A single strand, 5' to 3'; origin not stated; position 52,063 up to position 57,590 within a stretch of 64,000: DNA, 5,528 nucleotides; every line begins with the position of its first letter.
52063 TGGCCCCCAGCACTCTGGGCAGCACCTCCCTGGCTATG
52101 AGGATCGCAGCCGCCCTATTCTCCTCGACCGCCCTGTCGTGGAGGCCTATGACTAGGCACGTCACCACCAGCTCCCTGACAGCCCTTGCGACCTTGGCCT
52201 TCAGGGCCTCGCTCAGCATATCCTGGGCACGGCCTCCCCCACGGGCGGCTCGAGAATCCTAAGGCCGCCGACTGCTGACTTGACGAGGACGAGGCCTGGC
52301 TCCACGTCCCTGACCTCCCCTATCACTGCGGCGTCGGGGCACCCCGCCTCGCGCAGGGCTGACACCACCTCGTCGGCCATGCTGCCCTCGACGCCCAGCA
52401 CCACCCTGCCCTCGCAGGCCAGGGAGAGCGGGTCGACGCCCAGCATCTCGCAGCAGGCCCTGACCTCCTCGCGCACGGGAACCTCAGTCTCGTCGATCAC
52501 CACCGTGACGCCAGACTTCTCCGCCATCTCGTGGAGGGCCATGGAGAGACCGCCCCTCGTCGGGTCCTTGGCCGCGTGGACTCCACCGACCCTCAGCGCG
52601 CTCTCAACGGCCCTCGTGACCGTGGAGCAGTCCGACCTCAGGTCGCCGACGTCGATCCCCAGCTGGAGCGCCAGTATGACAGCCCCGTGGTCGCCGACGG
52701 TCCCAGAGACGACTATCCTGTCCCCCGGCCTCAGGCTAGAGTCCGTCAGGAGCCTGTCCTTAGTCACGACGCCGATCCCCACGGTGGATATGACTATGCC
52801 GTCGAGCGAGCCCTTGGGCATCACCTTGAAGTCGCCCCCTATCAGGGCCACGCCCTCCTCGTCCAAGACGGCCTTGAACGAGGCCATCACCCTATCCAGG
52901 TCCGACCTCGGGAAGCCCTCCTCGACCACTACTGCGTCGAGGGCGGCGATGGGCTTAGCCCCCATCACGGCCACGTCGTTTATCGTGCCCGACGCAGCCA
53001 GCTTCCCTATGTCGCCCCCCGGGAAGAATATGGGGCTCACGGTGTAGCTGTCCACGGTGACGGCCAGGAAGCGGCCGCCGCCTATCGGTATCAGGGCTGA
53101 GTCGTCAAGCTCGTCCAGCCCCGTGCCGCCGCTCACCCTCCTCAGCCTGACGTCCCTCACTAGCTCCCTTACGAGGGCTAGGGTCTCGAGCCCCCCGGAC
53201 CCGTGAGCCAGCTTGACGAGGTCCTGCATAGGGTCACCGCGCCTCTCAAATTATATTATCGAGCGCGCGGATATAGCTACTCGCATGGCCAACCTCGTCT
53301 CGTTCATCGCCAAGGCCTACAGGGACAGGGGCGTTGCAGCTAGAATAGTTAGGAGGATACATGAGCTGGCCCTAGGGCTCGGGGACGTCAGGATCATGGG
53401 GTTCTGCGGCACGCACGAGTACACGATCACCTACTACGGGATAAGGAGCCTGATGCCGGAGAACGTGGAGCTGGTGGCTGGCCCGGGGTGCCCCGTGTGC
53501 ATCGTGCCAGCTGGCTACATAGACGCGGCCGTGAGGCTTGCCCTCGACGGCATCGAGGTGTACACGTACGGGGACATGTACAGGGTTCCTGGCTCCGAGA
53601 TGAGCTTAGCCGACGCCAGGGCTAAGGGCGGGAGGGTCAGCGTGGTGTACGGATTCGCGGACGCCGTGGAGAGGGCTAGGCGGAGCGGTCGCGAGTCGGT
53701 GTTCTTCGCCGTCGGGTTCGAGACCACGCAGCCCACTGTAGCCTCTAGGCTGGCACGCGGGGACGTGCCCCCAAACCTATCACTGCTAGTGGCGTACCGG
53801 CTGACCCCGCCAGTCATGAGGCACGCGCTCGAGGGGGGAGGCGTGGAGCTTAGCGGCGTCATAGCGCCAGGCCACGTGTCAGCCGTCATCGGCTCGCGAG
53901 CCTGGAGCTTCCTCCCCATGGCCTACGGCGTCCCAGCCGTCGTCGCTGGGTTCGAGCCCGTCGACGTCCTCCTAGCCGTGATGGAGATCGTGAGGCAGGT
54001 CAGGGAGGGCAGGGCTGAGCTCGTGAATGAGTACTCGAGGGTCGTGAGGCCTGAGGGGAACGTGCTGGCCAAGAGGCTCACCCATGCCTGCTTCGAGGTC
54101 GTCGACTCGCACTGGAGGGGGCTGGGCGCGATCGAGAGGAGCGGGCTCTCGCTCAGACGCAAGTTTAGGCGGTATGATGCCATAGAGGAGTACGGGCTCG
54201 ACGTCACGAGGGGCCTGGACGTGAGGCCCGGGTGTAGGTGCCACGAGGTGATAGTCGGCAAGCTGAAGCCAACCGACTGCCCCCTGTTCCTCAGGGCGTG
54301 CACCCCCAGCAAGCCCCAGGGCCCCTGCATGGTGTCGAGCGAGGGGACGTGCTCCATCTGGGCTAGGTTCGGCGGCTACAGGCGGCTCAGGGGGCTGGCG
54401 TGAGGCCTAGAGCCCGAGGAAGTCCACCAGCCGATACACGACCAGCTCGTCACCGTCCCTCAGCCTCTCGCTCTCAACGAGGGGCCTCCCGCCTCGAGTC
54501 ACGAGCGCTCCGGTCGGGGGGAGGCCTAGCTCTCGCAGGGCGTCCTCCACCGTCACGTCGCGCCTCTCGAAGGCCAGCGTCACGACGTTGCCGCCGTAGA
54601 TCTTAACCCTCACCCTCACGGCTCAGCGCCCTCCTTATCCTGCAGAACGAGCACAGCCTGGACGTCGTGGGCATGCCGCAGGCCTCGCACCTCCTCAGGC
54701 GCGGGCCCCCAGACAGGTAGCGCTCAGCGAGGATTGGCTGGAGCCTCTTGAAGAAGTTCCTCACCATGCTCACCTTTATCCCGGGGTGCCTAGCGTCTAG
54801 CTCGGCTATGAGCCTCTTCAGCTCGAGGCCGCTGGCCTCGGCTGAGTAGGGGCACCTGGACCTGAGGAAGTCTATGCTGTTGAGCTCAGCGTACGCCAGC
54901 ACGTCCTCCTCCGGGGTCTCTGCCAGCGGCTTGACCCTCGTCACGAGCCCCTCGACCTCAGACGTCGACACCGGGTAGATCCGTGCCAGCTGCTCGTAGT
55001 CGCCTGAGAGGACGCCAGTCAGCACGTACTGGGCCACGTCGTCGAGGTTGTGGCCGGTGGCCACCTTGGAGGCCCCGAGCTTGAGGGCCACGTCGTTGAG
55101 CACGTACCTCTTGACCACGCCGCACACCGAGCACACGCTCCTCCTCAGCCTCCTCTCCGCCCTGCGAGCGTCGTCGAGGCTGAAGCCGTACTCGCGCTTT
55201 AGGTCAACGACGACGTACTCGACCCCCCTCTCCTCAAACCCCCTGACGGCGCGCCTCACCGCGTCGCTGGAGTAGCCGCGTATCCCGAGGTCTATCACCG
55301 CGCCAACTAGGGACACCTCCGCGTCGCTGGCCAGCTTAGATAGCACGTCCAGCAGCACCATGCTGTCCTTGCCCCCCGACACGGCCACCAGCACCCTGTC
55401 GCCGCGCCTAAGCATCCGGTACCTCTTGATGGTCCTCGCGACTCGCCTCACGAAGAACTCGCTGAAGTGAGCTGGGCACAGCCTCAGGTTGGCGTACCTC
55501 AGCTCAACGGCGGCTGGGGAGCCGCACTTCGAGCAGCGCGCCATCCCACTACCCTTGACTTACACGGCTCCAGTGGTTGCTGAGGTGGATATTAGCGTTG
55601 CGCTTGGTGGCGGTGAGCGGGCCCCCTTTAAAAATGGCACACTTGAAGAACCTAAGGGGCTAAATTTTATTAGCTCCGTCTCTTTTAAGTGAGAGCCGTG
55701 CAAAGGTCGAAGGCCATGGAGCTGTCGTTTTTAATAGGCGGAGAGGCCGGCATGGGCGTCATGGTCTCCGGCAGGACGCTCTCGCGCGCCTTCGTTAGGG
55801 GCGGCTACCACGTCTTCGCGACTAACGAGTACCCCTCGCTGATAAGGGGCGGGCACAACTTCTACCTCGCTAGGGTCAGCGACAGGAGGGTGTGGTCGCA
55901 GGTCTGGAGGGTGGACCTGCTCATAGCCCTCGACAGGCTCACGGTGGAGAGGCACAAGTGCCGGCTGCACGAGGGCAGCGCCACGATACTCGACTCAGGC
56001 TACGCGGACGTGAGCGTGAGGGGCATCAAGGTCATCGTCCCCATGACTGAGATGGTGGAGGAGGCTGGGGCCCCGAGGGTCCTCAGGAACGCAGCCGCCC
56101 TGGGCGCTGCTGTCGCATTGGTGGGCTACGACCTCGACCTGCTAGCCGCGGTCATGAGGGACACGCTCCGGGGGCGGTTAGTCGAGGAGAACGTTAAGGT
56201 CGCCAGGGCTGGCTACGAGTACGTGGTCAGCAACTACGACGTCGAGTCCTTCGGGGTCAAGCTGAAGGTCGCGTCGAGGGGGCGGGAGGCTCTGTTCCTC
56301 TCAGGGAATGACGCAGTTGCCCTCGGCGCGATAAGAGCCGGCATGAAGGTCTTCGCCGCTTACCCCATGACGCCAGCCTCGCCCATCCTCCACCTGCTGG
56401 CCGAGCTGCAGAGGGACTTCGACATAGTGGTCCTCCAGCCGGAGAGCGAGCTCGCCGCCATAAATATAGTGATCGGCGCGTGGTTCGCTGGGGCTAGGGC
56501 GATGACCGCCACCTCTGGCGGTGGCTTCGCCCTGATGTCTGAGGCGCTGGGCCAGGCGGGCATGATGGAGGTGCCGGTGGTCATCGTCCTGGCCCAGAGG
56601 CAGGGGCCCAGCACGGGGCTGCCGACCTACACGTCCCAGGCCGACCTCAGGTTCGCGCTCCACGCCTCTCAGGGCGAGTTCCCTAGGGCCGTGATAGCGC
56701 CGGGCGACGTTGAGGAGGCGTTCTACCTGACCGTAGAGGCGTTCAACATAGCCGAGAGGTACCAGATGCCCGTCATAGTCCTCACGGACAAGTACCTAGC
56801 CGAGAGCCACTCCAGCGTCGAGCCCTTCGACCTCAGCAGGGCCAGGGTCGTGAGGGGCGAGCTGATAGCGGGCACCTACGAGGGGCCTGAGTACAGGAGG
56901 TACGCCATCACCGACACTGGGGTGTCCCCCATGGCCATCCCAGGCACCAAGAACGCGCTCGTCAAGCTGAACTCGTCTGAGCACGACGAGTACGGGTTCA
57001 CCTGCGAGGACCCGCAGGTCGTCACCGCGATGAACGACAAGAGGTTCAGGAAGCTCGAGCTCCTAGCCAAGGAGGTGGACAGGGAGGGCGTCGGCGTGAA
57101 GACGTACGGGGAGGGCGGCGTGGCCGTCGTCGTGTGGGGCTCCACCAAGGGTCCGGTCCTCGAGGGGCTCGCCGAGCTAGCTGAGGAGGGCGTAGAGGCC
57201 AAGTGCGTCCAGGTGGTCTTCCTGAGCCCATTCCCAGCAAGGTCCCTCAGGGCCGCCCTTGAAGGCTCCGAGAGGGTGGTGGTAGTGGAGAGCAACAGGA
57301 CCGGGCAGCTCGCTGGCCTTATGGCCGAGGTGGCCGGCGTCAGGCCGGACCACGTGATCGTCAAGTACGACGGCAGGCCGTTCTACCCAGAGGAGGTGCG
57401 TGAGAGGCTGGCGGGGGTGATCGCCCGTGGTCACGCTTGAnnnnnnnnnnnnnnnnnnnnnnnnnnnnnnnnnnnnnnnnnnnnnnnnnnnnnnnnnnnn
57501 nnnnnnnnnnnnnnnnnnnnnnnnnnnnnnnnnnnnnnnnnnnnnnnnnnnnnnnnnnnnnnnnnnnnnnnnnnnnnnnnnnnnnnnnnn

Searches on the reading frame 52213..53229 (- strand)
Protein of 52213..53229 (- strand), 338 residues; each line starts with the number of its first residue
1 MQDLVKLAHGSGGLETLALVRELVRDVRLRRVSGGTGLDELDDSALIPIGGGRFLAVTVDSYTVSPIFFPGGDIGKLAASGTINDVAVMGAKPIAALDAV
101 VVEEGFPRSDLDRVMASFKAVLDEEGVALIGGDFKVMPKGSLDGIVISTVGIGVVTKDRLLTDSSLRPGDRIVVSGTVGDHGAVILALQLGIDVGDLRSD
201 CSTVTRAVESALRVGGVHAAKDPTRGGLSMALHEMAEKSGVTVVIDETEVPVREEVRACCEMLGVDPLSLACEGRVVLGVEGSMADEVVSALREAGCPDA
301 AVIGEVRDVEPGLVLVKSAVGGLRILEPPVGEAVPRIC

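Call 5: search_protein_families(library=pfam, proteins=[window:52213-53229:-], max_evalue=0.01)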
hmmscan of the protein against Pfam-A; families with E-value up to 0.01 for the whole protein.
window:52213-53229:- (338 aa): 2 families
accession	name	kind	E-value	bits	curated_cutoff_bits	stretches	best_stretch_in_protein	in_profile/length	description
PF02769.27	AIRS_C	-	2.7e-28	99.5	23.1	1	167-309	1-148/156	AIR synthase related protein, C-terminal domain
PF00586.29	AIRS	-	3.8e-22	79.2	24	1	42-155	2-112/112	AIR synthase related protein, N-terminal domain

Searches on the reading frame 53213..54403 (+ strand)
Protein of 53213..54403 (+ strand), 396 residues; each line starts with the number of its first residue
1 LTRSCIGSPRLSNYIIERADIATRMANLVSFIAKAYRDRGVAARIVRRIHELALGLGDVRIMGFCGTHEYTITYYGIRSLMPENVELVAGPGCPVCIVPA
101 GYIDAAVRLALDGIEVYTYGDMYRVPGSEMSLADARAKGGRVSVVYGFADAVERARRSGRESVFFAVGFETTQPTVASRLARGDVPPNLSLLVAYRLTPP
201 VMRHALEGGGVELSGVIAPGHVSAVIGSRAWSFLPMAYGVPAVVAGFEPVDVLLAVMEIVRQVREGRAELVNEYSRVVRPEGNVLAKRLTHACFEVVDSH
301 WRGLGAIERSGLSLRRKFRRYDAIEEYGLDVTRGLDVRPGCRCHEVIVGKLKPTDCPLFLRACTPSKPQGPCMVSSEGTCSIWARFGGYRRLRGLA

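Call 5: search_protein_families(library=pfam, proteins=[window:53213-54403:+], max_evalue=0.01)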
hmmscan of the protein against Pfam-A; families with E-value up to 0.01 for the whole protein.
window:53213-54403:+ (396 aa): 1 family
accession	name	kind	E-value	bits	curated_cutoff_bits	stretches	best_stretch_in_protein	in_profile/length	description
PF01924.21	HypD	-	4.1e-130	434.4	25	1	42-386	3-350/351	Hydrogenase formation hypA family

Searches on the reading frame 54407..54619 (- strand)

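Call 5: search_protein_families(library=pfam, proteins=[window:54407-54619:-], max_evalue=0.01)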
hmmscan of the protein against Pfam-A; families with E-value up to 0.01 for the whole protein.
window:54407-54619:- (70 aa): 1 family
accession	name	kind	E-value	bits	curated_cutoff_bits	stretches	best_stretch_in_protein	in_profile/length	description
PF21965.2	SAMP2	-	0.00018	22.2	27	1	1-65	1-63/63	Small archaeal modifier protein 2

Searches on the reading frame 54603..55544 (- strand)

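Call 5: search_protein_families(library=pfam, proteins=[window:54603-55544:-], max_evalue=0.01)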
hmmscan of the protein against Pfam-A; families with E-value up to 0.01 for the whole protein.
window:54603-55544:- (313 aa): 5 families
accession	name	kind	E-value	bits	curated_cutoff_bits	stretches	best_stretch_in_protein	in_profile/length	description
PF01171.26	ATP_bind_3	-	4.7e-13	49.7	27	1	51-227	2-164/182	PP-loop family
PF22082.2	TtuA_LIM_N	-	3.8e-10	40.1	27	1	3-27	1-25/26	2-thiouridine synthetase TtuA, N-terminal LIM domain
PF01507.26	PAPS_reduct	-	0.0004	20.9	22.5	1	51-225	2-155/175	Phosphoadenosine phosphosulfate reductase domain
PF02132.21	RecR_ZnF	-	0.0061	16.8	22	0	284-302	2-20/21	RecR, Cys4-zinc finger domain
PF03054.22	tRNA_Me_trans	-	0.01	16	20.6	0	50-220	2-182/202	tRNA methyl transferase HUP domain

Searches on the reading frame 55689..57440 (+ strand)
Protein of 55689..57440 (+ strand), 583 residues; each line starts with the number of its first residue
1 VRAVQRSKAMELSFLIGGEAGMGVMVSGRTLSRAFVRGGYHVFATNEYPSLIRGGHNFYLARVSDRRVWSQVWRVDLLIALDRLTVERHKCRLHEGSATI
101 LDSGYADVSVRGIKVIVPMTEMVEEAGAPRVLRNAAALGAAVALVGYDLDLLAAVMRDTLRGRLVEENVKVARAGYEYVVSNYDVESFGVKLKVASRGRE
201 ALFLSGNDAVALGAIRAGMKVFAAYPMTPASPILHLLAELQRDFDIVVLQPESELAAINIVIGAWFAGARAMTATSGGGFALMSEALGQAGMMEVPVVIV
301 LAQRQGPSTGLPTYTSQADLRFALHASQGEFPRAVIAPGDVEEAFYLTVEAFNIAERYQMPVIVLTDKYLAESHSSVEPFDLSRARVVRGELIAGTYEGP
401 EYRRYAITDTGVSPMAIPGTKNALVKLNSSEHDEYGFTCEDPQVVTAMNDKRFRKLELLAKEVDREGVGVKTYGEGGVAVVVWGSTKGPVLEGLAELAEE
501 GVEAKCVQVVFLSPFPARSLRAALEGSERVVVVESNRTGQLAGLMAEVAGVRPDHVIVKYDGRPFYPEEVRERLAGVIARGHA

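Call 33: search_protein_families(library=pfam, proteins=[window:55689-57440:+], max_evalue=0.0001)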
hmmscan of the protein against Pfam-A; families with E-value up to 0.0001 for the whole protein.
window:55689-57440:+ (583 aa): 4 families
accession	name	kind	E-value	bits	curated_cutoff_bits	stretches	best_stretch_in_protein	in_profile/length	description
PF01855.24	POR_N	-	2.6e-61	207.8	27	1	213-446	2-226/231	Pyruvate flavodoxin/ferredoxin oxidoreductase, thiamine diP-bdg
PF01558.24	POR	-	1e-30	107.6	27.4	1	21-177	2-173/173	Pyruvate ferredoxin/flavodoxin oxidoreductase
PF17147.9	PFOR_II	-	7.6e-08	33.1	27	1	478-570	3-102/102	Pyruvate:ferredoxin oxidoreductase core domain II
PF02780.25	Transketolase_C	-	1.3e-06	28.8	25.9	1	478-551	12-83/124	Transketolase, C-terminal domain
